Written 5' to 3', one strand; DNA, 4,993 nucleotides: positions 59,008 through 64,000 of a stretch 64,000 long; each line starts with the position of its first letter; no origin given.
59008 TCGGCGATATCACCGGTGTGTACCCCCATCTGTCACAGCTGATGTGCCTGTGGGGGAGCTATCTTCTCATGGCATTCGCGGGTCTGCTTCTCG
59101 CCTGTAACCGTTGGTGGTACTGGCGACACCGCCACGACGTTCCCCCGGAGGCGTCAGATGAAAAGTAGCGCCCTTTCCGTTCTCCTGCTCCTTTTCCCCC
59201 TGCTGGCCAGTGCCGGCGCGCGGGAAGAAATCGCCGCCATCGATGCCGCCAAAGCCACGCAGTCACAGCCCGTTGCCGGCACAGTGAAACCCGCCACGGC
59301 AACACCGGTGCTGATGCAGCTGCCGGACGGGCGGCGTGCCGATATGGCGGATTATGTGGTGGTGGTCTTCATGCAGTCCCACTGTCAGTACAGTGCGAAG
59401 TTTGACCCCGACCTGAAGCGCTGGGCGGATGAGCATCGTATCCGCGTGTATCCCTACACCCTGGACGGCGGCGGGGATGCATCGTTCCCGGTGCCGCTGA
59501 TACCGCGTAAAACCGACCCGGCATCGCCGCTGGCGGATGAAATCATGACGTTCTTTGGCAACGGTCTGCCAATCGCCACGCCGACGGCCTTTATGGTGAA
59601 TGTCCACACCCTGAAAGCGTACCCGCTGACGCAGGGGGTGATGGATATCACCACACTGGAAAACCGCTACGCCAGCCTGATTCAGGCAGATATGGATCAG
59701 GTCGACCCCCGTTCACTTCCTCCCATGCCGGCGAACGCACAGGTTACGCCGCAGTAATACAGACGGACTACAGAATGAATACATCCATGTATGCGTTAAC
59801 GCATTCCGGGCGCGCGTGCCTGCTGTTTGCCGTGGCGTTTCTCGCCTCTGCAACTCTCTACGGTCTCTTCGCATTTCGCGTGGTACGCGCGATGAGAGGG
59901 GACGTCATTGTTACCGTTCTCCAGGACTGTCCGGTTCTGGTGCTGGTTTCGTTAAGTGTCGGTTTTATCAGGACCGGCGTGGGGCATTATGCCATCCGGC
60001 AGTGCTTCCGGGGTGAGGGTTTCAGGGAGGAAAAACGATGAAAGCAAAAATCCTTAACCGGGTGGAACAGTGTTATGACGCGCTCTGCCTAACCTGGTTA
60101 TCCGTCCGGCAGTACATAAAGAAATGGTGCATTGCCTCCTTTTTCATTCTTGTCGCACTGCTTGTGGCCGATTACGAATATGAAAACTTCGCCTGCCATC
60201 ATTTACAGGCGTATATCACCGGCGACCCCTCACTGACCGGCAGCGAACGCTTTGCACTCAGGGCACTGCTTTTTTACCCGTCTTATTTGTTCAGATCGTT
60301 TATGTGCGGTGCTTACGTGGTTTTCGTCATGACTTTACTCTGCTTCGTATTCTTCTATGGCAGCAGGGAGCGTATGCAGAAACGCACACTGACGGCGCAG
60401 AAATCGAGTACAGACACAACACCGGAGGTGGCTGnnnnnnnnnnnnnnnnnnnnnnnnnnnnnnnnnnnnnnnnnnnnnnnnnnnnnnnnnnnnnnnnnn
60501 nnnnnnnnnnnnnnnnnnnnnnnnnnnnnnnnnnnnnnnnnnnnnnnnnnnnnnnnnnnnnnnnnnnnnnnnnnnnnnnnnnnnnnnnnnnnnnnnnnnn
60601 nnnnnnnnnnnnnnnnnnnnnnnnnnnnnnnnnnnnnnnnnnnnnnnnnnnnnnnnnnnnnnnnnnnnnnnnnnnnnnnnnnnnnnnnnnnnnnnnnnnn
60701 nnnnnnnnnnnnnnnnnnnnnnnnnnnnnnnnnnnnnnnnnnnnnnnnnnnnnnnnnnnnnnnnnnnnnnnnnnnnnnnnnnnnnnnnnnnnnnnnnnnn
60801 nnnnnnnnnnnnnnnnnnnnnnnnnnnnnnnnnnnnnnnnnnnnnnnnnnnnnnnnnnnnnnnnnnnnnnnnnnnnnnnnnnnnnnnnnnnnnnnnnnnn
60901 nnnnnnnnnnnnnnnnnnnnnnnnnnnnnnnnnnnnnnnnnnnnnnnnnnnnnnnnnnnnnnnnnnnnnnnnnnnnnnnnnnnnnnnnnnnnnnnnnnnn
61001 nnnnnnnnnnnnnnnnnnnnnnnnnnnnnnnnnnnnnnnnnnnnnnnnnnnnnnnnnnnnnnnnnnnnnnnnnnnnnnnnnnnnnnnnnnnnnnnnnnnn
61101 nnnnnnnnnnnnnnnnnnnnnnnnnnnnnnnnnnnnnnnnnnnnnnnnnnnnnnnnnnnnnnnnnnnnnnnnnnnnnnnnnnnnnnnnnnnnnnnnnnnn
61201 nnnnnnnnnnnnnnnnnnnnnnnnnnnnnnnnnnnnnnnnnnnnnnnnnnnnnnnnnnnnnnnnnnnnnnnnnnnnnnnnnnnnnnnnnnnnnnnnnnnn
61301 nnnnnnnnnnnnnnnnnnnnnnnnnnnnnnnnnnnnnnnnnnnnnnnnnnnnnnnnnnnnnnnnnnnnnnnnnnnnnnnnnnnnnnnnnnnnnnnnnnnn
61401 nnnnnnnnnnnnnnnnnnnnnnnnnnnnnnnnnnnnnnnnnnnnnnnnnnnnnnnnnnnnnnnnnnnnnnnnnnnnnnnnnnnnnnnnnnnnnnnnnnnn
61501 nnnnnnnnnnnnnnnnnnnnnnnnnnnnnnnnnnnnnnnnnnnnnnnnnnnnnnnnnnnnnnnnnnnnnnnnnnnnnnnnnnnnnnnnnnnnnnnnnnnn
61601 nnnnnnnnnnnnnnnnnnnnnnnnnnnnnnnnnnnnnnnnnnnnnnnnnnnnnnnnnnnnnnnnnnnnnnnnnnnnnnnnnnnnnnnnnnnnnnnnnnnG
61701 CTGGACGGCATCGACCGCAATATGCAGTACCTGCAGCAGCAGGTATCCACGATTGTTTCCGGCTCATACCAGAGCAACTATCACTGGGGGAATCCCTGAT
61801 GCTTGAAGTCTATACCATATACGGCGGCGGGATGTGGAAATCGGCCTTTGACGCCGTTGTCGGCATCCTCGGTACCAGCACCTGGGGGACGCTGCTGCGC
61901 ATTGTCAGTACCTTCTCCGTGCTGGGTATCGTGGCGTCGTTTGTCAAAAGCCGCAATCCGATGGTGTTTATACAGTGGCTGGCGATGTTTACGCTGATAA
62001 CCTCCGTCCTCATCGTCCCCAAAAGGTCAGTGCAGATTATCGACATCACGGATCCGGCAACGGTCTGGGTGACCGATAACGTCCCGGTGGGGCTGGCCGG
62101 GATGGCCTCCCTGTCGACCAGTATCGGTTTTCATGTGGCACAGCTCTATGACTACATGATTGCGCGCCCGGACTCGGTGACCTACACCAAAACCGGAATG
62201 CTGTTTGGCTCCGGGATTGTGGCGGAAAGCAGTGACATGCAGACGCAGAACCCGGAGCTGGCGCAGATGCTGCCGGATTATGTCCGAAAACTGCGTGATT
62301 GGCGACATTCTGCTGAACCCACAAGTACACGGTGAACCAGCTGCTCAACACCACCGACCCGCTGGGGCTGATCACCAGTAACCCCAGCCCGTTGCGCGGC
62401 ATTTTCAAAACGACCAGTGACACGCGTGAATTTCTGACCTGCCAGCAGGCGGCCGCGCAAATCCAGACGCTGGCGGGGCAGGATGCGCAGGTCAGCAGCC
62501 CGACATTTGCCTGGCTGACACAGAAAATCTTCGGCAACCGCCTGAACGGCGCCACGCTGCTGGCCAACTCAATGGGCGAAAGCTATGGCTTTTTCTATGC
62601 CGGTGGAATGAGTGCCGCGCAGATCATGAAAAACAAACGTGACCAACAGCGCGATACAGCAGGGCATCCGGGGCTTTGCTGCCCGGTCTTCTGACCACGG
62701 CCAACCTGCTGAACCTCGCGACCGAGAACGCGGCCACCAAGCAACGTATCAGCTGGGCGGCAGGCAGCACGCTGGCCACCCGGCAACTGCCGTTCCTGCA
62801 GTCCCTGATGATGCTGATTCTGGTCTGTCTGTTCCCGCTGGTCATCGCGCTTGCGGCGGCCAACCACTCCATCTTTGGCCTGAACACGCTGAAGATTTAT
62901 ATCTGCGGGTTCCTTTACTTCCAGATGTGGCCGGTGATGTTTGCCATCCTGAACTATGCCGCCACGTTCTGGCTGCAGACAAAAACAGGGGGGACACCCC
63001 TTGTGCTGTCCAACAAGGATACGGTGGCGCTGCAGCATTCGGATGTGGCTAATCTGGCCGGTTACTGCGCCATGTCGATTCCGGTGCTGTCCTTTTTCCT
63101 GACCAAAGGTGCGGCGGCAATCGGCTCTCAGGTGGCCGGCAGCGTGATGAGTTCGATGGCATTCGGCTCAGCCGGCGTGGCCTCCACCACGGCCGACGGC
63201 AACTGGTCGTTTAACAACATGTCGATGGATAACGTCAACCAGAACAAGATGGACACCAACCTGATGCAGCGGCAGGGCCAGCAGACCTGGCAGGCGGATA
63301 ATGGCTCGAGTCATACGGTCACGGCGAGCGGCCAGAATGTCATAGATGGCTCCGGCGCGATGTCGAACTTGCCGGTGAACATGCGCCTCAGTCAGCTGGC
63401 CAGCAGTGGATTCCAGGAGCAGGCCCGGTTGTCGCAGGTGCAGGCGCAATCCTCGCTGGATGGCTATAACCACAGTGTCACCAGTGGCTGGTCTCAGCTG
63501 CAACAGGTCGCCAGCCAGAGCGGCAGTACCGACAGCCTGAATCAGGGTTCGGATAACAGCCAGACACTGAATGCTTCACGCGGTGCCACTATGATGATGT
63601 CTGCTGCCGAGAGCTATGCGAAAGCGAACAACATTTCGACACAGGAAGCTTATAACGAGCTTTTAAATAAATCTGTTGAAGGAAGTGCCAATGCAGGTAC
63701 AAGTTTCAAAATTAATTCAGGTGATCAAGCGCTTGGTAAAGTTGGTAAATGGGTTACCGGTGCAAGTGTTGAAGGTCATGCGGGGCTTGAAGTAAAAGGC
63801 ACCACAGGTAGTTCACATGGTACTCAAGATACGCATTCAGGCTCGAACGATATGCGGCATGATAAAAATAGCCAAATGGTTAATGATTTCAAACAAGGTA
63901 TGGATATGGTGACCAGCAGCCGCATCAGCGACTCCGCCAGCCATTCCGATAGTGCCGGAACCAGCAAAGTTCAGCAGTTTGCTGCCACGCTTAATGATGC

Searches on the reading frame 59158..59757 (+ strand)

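Call 93: search_protein_families(library=pfam, proteins=[window:59158-59757:+], max_evalue=0.01)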
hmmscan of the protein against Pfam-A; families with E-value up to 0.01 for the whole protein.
window:59158-59757:+ (199 aa): 1 family
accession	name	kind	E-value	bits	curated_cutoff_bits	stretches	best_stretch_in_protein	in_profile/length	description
PF13728.12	TraF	-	5.3e-06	26.9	23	1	66-170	131-222/224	F plasmid transfer operon protein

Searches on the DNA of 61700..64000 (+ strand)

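Call 95: search_dna_similar(query=window:61700-64000:+, collection=plasmids, mode=near, max_rows=5)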
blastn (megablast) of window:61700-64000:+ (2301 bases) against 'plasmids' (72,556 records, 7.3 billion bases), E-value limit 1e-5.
Records with a match: 161; places in all: 161; records where one place covers at least 80% of the query: 135.
Best place of each record, by identity: 95-99% 1; 90-95% 4; 80-90% 6; 60-80% 150.
By first word of the organism name: Enterobacter 93; Pantoea 18; Citrobacter 14; Kosakonia 8; Escherichia 6; Phytobacter 6; Pectobacteriaceae 5; Cronobacter 2; Leclercia 2; Atlantibacter 2; and 5 more.
By predicted mobility (MOB-suite, as given by PLSDB): conjugative 127; non-mobilizable 34.
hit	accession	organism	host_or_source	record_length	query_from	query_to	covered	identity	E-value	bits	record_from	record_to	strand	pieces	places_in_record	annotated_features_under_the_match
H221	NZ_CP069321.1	Kosakonia cowanii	Pogostemon cablin (Blanco) Benth.,cell ...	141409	1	2301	100%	82.0%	0e+0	1936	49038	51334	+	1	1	traG: conjugal transfer mating-pair stabilization protein TraG | traH: conjugal transfer pilus assembly protein TraH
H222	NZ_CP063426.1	Kosakonia pseudosacchari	-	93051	1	1960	85%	94.8%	0e+0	3057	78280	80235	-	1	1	traG: conjugal transfer mating-pair stabilization protein TraG | traH: conjugal transfer pilus assembly protein TraH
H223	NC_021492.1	Enterobacter sp. R4-368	-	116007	1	1962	85%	94.5%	0e+0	3022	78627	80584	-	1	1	traG: conjugal transfer mating-pair stabilization protein TraG | traH: conjugal transfer pilus assembly protein TraH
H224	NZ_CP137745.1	Kosakonia sacchari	Cinnamomum camphora,mixed culture,bark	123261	1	1959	85%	91.2%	0e+0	2656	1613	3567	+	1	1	traG: conjugal transfer mating-pair stabilization protein TraG | traH: conjugal transfer pilus assembly protein TraH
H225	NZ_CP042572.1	Enterobacter hormaechei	Whole organism,Shower 3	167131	1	2301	100%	77.2%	0e+0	1310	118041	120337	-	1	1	traG: conjugal transfer mating-pair stabilization protein TraG | traH: conjugal transfer pilus assembly protein TraH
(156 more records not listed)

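Call 96: get_annotated_region(hit=H222, flank=200)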
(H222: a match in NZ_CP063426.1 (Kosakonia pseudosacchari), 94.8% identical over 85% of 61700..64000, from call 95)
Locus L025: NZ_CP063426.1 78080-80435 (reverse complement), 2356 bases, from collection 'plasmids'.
description: Kosakonia pseudosacchari strain BDA62-3 plasmid pBDA62-3, complete sequence
organism: Kosakonia pseudosacchari (NCBI taxid 1646340)
taxonomy: Bacteria; Pseudomonadota; Gammaproteobacteria; Enterobacterales; Enterobacteriaceae; Kosakonia; Kosakonia pseudosacchari
host: -; source: -; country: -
typing (MOB-suite, as given by PLSDB): conjugative; replicon rep_cluster_2268; relaxase MOBF; mating-pair formation MPF_F
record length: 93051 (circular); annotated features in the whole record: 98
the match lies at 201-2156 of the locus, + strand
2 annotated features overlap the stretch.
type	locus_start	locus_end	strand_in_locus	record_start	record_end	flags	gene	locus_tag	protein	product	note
CDS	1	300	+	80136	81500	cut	traH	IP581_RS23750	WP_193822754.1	conjugal transfer pilus assembly protein TraH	-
CDS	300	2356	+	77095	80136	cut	traG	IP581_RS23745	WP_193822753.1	conjugal transfer mating-pair stabilization protein TraG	-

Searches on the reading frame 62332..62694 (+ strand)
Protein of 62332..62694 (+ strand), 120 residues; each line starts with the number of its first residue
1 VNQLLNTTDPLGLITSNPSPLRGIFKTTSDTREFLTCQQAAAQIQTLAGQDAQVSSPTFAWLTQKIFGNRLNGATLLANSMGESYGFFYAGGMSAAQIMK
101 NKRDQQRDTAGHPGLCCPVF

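Call 93: search_protein_families(library=pfam, proteins=[window:62332-62694:+], max_evalue=0.01)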
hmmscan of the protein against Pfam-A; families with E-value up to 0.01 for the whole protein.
window:62332-62694:+ (120 aa): 1 family
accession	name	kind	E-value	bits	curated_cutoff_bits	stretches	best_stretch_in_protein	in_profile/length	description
PF07916.16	TraG_N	-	2.7e-07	30.3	36.1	1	1-101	181-275/462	TraG-like protein, N-terminal region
